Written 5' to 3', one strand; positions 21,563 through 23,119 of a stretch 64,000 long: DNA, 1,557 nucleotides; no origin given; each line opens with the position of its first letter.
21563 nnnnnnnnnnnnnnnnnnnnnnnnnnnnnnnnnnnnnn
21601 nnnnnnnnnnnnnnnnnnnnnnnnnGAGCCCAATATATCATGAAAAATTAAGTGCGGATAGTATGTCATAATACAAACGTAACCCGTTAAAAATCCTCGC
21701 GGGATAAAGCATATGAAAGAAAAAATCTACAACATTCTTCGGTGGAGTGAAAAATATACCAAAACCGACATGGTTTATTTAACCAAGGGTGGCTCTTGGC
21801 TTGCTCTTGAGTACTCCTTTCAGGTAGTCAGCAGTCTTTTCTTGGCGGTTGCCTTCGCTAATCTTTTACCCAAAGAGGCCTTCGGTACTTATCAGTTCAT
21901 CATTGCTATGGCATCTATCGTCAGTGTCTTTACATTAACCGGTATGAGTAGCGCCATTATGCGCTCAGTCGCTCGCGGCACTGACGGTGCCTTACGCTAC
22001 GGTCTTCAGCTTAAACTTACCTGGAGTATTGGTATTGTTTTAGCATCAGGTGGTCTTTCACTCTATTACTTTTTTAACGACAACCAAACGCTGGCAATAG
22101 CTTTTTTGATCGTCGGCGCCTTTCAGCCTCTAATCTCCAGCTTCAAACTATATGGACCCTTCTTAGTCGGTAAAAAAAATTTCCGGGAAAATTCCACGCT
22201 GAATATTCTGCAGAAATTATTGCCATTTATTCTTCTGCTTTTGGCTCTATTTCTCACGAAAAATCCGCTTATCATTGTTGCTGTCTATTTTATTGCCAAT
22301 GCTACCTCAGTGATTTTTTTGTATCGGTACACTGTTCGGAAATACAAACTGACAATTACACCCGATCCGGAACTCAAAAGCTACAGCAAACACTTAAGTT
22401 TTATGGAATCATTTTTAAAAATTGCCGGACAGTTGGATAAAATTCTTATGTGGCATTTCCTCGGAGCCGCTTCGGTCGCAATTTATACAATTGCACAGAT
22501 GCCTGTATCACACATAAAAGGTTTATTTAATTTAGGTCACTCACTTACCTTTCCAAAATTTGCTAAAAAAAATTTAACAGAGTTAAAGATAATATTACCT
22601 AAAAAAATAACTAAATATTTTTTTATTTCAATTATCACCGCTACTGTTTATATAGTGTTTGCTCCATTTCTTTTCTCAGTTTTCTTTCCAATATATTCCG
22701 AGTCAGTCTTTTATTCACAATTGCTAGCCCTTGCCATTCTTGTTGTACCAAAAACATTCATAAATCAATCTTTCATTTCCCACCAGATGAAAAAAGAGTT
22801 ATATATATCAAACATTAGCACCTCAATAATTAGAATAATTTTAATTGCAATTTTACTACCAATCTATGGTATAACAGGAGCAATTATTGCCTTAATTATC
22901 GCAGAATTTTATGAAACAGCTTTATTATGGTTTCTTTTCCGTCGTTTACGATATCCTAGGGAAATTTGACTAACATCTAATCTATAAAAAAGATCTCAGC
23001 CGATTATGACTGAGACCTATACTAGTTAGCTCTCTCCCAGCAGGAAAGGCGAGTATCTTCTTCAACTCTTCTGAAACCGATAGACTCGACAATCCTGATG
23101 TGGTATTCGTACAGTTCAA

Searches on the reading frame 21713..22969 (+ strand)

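Call 64: search_protein_families(library=pfam, proteins=[window:21713-22969:+], max_evalue=0.0001)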
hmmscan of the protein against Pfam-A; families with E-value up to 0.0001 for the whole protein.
window:21713-22969:+ (418 aa): 2 families
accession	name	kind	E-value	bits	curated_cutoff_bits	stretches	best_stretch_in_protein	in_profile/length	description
PF01943.22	Polysacc_synt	-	8e-23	81.7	28.2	1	24-285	2-272/274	Polysaccharide biosynthesis protein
PF13440.11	Polysacc_synt_3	-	2.1e-08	34.2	23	1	49-284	3-241/293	Polysaccharide biosynthesis protein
